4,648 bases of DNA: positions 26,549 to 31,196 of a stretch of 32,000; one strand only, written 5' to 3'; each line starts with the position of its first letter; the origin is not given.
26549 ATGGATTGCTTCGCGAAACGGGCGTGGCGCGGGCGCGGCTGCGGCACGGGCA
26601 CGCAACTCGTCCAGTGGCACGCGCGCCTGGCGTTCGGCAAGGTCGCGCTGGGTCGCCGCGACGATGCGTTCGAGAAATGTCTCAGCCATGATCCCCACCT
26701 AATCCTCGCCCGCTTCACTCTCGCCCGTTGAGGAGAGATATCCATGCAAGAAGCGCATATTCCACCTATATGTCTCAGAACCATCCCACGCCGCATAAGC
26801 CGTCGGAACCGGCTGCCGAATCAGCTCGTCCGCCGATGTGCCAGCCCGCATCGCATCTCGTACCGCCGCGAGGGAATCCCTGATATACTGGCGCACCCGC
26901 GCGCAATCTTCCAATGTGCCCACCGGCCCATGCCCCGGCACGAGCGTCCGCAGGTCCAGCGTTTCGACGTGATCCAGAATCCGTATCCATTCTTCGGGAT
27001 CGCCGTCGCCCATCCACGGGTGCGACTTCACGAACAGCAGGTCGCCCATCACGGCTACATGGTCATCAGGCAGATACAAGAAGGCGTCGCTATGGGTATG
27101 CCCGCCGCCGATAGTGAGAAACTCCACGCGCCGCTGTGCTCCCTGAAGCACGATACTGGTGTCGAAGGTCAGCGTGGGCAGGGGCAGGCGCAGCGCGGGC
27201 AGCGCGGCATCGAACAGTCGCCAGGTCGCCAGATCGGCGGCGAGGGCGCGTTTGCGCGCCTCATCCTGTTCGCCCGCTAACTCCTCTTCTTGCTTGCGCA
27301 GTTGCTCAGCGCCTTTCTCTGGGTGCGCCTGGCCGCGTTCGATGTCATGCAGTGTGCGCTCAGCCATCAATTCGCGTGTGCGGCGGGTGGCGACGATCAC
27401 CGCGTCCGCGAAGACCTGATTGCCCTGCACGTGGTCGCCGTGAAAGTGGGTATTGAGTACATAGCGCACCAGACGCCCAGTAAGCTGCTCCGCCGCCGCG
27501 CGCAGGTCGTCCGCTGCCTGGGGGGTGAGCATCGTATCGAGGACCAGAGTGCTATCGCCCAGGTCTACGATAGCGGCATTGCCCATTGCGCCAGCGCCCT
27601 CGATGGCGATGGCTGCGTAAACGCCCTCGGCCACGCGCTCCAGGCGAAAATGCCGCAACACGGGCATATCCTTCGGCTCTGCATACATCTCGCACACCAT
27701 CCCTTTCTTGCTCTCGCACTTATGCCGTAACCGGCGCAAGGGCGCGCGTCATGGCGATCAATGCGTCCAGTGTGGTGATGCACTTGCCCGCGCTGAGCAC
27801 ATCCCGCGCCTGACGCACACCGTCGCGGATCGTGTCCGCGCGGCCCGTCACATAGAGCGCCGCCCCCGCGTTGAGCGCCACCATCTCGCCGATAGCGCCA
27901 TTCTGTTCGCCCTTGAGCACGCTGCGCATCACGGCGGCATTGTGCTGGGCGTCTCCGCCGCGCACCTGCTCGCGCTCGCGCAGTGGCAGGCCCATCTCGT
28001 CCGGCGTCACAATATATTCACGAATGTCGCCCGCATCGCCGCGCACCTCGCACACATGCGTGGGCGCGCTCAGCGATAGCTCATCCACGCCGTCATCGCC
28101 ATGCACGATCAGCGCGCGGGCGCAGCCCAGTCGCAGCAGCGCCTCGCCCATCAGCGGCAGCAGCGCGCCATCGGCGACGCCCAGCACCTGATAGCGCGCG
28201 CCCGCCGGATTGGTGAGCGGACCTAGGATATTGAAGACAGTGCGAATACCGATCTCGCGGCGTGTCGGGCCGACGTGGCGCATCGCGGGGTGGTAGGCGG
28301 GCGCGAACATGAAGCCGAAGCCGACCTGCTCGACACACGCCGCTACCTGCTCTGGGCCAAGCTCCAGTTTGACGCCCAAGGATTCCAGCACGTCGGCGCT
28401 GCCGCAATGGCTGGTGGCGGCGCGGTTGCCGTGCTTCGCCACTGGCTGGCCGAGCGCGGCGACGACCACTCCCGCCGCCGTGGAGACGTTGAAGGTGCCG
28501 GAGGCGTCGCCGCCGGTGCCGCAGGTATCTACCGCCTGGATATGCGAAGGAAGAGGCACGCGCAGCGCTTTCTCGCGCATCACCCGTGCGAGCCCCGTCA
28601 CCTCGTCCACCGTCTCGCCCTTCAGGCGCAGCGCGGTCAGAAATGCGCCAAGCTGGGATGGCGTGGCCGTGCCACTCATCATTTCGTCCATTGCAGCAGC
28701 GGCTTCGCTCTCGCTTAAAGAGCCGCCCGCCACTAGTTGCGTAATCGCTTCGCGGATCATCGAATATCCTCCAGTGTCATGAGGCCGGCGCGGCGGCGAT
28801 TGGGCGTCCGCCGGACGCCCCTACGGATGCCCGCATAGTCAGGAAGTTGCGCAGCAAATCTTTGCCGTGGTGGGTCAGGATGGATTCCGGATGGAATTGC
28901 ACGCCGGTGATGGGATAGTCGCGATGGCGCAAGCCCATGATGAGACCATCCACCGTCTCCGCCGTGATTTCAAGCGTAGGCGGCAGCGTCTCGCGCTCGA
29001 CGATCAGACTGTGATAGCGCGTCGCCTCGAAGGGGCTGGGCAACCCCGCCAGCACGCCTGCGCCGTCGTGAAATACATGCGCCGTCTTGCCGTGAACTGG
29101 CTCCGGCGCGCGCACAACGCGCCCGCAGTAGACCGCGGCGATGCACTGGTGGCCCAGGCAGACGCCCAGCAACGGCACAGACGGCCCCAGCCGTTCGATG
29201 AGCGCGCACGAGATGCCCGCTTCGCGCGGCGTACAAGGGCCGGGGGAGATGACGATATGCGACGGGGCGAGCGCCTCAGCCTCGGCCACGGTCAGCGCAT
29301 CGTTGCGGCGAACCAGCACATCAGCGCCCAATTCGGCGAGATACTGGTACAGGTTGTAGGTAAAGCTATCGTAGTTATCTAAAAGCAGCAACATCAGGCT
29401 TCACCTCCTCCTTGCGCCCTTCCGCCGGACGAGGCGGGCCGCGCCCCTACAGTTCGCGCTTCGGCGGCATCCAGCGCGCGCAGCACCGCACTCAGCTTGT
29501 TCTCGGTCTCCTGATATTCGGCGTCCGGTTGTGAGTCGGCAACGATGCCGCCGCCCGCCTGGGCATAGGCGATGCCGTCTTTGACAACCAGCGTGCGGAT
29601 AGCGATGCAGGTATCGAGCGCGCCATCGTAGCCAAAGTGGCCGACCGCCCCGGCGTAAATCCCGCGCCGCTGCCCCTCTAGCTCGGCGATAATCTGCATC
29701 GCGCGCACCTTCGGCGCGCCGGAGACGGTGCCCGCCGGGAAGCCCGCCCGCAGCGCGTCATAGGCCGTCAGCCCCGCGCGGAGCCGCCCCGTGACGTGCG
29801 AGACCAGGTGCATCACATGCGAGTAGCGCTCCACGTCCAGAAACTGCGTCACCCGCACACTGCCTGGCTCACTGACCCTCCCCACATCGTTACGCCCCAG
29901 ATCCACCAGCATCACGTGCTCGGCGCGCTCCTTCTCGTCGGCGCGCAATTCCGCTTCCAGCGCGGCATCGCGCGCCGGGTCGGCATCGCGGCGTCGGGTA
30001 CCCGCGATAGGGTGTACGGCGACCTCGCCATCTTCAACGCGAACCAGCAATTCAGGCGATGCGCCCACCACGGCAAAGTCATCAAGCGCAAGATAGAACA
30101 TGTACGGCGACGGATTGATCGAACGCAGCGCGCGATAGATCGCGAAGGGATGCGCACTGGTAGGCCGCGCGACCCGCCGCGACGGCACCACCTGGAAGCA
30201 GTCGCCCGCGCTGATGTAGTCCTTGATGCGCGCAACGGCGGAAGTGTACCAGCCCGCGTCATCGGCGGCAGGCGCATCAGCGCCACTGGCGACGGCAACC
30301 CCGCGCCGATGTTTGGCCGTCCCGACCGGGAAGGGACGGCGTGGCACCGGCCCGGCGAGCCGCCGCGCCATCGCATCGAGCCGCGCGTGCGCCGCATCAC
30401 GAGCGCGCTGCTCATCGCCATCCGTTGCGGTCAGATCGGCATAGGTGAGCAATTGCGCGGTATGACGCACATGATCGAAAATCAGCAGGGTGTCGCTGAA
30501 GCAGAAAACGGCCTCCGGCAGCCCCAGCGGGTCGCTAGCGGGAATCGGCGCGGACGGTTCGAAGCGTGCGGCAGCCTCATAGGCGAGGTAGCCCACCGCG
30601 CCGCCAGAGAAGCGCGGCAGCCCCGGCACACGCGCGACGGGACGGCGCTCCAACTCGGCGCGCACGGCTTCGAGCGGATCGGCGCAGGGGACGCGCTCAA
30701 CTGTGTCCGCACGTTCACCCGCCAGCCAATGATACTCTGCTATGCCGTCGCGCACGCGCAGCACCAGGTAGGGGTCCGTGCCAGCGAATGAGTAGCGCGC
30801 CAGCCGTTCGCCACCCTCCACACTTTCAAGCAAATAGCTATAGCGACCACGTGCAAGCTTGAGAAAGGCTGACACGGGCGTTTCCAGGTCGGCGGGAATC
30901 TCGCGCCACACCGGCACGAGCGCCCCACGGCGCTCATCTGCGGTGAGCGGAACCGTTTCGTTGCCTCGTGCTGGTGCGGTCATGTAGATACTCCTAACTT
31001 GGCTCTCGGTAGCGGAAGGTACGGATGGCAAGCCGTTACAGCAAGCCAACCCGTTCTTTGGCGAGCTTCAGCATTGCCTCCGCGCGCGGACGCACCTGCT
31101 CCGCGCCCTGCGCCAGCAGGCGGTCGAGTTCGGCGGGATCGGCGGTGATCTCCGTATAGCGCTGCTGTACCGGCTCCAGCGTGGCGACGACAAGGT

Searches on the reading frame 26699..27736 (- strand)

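Call 65: search_protein_families(library=pfam, proteins=[window:26699-27736:-], max_evalue=0.0001)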
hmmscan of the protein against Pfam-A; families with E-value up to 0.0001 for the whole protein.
window:26699-27736:- (345 aa): 1 family
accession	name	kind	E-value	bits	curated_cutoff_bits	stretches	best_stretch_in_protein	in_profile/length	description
PF00753.33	Lactamase_B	-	4.4e-23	82.7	22.7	1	51-269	5-196/196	Metallo-beta-lactamase superfamily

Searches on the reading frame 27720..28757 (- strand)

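Call 65: search_protein_families(library=pfam, proteins=[window:27720-28757:-], max_evalue=0.0001)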
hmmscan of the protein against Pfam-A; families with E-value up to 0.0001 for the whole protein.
window:27720-28757:- (345 aa): 2 families
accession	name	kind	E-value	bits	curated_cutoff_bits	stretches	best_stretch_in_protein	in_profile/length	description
PF00591.27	Glycos_transf_3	-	4.1e-92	308.8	27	1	74-326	3-252/253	Glycosyl transferase family, a/b domain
PF02885.22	Glycos_trans_3N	-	2.3e-25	88.5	26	1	3-64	2-63/63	Glycosyl transferase family, helical bundle domain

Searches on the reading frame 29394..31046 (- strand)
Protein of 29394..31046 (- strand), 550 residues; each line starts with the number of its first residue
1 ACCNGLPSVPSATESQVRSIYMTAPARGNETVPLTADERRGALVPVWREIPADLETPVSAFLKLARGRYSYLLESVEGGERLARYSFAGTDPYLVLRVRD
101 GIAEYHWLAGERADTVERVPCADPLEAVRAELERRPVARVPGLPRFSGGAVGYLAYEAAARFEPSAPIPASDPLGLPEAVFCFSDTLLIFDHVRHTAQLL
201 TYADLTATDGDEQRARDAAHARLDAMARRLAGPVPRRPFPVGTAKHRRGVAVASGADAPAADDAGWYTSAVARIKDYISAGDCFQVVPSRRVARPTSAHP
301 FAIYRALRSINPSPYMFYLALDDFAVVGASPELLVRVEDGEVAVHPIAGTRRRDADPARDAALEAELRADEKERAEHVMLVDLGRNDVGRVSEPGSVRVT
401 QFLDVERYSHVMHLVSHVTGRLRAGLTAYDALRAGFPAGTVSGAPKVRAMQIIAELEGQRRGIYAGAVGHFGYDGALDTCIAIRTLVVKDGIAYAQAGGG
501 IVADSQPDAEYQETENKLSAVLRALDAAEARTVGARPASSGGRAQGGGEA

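Call 65: search_protein_families(library=pfam, proteins=[window:29394-31046:-], max_evalue=0.0001)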
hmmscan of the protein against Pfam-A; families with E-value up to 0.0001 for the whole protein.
window:29394-31046:- (550 aa): 2 families
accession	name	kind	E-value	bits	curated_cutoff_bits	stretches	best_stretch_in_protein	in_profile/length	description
PF00425.24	Chorismate_bind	-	1e-94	317.4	27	1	267-517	5-257/257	chorismate binding enzyme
PF04715.19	Anth_synt_I_N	-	7.5e-31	107.7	23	1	53-197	1-138/140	Anthranilate synthase component I, N terminal region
